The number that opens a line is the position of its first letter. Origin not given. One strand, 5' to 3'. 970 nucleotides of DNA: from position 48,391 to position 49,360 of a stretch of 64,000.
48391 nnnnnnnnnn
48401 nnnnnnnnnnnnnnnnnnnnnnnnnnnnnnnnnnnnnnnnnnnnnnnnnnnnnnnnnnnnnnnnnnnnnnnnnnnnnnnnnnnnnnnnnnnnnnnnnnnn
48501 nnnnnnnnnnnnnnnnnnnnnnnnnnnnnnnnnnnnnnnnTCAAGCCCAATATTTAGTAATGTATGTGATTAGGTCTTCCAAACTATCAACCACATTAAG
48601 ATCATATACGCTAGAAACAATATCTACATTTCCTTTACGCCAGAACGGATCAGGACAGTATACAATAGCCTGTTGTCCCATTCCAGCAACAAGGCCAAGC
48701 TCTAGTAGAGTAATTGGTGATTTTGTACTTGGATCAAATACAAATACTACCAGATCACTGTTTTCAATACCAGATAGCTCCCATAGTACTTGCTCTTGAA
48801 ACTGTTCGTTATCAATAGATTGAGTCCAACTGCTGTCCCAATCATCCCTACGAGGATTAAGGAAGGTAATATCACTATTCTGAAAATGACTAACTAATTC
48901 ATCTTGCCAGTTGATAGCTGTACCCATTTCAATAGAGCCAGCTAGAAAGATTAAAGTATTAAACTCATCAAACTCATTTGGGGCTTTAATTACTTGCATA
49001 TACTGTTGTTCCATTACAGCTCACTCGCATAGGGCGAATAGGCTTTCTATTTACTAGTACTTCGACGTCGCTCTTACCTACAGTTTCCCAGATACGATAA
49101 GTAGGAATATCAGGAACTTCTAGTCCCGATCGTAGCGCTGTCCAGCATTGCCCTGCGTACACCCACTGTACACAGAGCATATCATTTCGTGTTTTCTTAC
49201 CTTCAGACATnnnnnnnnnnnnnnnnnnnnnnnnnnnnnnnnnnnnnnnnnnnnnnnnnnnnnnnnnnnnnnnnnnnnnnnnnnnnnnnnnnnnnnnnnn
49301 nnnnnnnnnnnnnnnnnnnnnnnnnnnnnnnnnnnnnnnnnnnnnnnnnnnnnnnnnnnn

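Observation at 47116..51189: NAD+ reconstitution and ADP-ribose processing cluster (NadV, NMNAT-Nudix, Macro domain, MazG-like, deoxyribosyltransferase-like)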

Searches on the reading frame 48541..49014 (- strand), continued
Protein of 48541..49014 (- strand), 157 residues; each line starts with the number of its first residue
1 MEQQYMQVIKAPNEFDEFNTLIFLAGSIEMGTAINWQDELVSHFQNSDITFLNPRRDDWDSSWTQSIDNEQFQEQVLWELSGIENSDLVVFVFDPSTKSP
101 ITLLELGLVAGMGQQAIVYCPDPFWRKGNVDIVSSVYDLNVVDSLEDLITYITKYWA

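Call 106: get_annotated_region(hit=H39, flank=9000)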
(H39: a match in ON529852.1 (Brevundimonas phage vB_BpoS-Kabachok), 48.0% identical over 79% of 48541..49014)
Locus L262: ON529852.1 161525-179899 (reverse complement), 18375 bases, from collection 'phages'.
description: Brevundimonas phage vB_BpoS-Kabachok, complete genome.
organism: Brevundimonas phage vB_BpoS-Kabachok (NCBI taxid 2948600)
taxonomy: Viruses; Duplodnaviria; Heunggongvirae; Uroviricota; Caudoviricetes; Dolichocephalovirinae
host: Brevundimonas pondensis LVF1; source: sewage; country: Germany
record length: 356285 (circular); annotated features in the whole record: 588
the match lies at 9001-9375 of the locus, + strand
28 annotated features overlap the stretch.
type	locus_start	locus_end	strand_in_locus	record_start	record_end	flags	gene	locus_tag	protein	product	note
CDS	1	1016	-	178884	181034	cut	-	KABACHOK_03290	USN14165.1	hypothetical protein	-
CDS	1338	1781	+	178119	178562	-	-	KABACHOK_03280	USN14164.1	hypothetical protein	-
CDS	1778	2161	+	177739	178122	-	-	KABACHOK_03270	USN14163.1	hypothetical protein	-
CDS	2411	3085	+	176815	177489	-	-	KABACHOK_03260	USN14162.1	integrase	-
CDS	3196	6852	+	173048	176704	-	-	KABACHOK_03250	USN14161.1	hypothetical protein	-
CDS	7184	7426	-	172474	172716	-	-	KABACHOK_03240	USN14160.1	hypothetical protein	-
CDS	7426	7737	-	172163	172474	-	-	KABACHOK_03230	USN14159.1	hypothetical protein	-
CDS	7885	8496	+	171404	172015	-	-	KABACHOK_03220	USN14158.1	middle transcription regulatory protein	-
CDS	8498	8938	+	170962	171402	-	-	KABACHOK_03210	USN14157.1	hypothetical protein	-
CDS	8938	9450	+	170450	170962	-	-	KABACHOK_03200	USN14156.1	nucleoside 2-deoxyribosyltransferase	-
CDS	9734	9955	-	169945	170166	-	-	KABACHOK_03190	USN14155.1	P-loop containing nucleoside triphosphate hydrolase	-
CDS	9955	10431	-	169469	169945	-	-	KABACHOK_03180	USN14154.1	aspartyl/glutamyl-tRNA amidotransferase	-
CDS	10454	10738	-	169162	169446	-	-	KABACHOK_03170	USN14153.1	hypothetical protein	-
CDS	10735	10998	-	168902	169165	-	-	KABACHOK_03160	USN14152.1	hypothetical protein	-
CDS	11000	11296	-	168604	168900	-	-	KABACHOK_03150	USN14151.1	hypothetical protein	-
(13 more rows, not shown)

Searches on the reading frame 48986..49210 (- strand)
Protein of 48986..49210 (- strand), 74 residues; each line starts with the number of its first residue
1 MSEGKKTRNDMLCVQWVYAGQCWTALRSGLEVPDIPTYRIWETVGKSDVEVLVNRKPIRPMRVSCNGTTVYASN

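Call 3: search_protein_families(library=pfam, proteins=[window:48986-49210:-], max_evalue=0.01)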
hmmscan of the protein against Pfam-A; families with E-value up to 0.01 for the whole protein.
window:48986-49210:- (74 aa): 0 families

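Call 4: search_protein_families(library=phrogs, proteins=[window:48986-49210:-], max_evalue=0.001)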
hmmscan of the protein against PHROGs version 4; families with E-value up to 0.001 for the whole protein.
window:48986-49210:- (74 aa): 0 families

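Call 72: search_protein_families(library=ncbifam, proteins=[window:48986-49210:-], max_evalue=0.01)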
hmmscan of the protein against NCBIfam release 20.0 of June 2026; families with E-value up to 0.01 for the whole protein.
window:48986-49210:- (74 aa): 0 families
